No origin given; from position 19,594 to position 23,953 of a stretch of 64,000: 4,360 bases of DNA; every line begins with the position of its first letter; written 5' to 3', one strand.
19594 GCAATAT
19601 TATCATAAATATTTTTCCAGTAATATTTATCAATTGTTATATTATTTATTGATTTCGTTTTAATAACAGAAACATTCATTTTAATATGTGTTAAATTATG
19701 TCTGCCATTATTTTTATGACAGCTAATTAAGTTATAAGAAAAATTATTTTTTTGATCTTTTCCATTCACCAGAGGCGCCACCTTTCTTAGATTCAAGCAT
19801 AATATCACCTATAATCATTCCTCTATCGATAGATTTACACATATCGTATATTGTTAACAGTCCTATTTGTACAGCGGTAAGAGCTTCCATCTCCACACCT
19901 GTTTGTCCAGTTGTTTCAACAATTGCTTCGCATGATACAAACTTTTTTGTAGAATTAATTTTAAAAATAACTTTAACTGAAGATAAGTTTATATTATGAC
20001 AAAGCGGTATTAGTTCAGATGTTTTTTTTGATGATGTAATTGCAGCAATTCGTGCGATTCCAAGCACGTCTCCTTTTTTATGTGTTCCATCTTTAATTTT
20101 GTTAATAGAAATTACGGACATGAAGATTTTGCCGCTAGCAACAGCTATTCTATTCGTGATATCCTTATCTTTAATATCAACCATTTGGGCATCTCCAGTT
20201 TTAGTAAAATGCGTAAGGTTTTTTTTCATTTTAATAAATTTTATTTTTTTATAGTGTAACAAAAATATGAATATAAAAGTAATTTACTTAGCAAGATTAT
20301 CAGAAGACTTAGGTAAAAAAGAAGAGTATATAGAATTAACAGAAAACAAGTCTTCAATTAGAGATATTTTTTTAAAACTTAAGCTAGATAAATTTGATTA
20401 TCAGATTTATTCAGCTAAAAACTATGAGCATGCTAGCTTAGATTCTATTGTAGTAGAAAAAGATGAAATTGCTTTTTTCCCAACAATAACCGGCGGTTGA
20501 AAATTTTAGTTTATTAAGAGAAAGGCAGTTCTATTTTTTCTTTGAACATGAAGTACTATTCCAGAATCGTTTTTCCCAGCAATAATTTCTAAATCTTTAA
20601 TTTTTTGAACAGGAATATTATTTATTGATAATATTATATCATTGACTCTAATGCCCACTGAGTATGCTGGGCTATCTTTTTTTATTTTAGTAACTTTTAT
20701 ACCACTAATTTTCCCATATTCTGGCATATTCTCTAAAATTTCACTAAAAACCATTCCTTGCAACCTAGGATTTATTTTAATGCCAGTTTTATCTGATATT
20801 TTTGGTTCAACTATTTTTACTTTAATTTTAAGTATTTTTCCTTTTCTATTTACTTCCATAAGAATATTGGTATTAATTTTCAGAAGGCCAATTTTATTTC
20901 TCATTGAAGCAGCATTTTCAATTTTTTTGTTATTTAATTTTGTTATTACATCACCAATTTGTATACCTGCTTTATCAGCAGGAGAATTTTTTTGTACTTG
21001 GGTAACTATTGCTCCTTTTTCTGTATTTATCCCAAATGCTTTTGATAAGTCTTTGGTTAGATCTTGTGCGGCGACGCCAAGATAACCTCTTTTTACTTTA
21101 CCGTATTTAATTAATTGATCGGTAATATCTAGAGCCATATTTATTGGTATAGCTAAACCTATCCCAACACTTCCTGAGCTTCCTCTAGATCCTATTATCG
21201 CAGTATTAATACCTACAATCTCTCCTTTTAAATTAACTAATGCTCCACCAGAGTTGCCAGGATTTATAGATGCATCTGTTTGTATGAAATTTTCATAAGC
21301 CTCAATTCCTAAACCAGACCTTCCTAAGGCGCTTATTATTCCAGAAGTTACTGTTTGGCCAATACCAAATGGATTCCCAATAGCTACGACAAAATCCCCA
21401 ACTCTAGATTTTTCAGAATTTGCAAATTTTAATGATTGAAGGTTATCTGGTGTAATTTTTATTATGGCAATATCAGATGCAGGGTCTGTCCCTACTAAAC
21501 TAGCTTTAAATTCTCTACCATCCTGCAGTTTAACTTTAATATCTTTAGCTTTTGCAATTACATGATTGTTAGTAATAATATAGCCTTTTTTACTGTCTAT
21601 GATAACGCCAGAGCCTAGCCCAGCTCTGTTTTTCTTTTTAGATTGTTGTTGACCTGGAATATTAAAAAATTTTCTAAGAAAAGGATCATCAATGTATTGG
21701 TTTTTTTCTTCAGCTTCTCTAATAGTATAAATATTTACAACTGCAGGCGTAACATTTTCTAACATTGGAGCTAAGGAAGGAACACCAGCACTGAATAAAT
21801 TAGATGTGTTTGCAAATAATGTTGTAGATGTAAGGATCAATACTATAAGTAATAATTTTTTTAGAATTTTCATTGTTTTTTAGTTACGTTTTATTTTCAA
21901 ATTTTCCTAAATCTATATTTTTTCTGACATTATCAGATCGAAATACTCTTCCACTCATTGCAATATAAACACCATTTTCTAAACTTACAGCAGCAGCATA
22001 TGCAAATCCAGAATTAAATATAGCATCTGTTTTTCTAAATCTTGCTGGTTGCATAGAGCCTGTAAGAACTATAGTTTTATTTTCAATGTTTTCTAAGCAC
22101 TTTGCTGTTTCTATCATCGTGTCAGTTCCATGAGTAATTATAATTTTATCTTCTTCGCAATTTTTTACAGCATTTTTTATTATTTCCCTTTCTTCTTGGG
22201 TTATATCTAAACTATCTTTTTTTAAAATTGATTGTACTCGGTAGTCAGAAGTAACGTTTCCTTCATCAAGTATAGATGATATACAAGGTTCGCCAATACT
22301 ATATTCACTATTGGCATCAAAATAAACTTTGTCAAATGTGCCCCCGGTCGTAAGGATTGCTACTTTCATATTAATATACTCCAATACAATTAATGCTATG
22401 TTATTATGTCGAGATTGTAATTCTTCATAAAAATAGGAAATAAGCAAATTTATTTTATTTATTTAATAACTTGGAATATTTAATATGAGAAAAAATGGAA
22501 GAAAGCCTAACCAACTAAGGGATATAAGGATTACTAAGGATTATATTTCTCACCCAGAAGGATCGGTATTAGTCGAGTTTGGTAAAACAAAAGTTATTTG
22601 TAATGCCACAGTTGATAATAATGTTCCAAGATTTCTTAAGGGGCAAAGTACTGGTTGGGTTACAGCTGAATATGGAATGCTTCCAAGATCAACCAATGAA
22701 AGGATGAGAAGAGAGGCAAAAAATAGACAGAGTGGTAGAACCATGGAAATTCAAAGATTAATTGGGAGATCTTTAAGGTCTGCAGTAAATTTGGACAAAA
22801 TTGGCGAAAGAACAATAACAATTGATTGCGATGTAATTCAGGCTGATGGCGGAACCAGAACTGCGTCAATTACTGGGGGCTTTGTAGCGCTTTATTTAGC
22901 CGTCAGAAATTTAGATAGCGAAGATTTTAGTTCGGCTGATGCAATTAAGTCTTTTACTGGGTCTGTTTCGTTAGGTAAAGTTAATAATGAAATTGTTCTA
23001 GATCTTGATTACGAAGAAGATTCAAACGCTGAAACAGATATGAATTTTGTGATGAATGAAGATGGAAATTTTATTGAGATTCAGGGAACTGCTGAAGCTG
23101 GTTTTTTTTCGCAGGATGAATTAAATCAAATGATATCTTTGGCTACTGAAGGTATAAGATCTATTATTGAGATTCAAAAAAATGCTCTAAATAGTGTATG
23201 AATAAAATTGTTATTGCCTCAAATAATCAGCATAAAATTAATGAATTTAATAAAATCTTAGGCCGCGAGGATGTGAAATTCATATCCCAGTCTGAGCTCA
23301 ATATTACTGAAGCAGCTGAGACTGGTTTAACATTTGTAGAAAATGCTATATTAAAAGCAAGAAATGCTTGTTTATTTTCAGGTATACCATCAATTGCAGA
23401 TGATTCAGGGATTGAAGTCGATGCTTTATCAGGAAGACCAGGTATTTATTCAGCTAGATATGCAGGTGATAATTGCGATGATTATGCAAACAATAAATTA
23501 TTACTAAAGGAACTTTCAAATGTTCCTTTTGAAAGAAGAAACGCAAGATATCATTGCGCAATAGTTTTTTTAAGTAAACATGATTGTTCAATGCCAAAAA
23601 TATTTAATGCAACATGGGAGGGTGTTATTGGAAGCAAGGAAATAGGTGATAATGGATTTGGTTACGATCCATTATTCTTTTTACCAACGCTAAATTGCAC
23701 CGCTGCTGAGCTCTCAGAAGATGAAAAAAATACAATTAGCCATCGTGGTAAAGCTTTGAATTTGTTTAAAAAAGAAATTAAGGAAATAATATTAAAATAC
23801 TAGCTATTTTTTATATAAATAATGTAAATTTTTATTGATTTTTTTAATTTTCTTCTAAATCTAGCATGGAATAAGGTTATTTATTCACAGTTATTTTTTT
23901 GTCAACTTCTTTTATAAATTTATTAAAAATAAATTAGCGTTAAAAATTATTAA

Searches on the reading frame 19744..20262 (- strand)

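Call 87: search_protein_families(library=pfam, proteins=[window:19744-20262:-], max_evalue=0.0001)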
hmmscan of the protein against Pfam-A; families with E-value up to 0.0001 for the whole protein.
window:19744-20262:- (172 aa): 1 family
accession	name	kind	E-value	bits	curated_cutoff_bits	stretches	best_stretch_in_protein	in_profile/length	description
PF01967.27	MoaC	-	5.9e-52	175.7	27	1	27-162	1-136/136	MoaC family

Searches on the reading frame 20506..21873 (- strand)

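Call 28: search_protein_families(library=pfam, proteins=[window:20506-21873:-], max_evalue=0.00001)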
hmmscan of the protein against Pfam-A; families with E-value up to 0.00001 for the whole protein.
window:20506-21873:- (455 aa): 6 families
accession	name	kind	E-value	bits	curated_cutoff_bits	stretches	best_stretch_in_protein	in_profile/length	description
PF13365.12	Trypsin_2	-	4.3e-34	118.8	27.6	1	87-222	1-144/144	Trypsin-like peptidase domain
PF13180.12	PDZ_2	-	8.7e-26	90.5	27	2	263-354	1-80/80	PDZ domain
PF17820.7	PDZ_6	-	2.3e-23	82.1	27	2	394-445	2-54/54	PDZ domain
PF00595.29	PDZ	-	4e-19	69.2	23.2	2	259-341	6-80/81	PDZ domain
PF00089.32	Trypsin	-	7.2e-19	68.9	20.6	1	86-249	26-218/220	Trypsin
PF14685.13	PDZ_Tricorn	-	3.3e-06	27.4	25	0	396-447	26-80/88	Tricorn protease PDZ domain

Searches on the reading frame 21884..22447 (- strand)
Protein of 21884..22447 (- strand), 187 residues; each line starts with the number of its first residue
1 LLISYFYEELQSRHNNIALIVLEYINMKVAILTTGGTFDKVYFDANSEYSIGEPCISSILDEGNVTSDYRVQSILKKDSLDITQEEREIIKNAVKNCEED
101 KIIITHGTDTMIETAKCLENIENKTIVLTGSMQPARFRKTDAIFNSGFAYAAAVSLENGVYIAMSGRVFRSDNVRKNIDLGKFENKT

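Call 87: search_protein_families(library=pfam, proteins=[window:21884-22447:-], max_evalue=0.0001)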
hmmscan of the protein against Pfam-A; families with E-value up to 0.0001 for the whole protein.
window:21884-22447:- (187 aa): 1 family
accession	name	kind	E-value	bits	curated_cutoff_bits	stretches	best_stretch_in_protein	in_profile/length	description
PF00710.25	Asparaginase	-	4.1e-24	85.6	22.5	1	28-176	1-160/193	Asparaginase, N-terminal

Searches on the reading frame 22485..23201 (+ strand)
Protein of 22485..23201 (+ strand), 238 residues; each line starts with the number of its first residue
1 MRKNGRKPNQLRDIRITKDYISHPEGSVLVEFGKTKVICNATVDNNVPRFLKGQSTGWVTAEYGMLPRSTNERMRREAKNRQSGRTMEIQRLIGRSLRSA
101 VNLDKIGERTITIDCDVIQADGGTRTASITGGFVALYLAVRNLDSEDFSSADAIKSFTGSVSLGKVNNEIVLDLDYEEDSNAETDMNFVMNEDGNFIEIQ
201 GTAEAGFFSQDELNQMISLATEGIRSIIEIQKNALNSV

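Call 87: search_protein_families(library=pfam, proteins=[window:22485-23201:+], max_evalue=0.0001)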
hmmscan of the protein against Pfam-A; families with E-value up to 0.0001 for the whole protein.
window:22485-23201:+ (238 aa): 2 families
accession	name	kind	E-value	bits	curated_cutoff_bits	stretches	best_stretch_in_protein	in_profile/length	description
PF01138.27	RNase_PH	-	3.4e-30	105.5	25.5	1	10-139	1-127/130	3' exoribonuclease family, domain 1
PF03725.20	RNase_PH_C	-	6.1e-17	61.8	20.8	1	159-223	4-67/67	3' exoribonuclease family, domain 2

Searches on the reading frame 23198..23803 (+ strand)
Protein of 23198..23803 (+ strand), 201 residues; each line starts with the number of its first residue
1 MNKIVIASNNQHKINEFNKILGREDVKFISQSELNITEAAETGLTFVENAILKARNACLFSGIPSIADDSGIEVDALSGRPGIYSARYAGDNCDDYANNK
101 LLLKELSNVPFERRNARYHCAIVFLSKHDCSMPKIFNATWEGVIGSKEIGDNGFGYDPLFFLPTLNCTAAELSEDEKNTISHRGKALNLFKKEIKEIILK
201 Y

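Call 87: search_protein_families(library=pfam, proteins=[window:23198-23803:+], max_evalue=0.0001)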
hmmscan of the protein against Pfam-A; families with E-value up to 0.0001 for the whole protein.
window:23198-23803:+ (201 aa): 1 family
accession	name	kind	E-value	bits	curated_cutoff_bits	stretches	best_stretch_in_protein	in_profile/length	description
PF01725.21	Ham1p_like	-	9e-61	205.4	22.5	1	4-192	1-185/186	Ham1 family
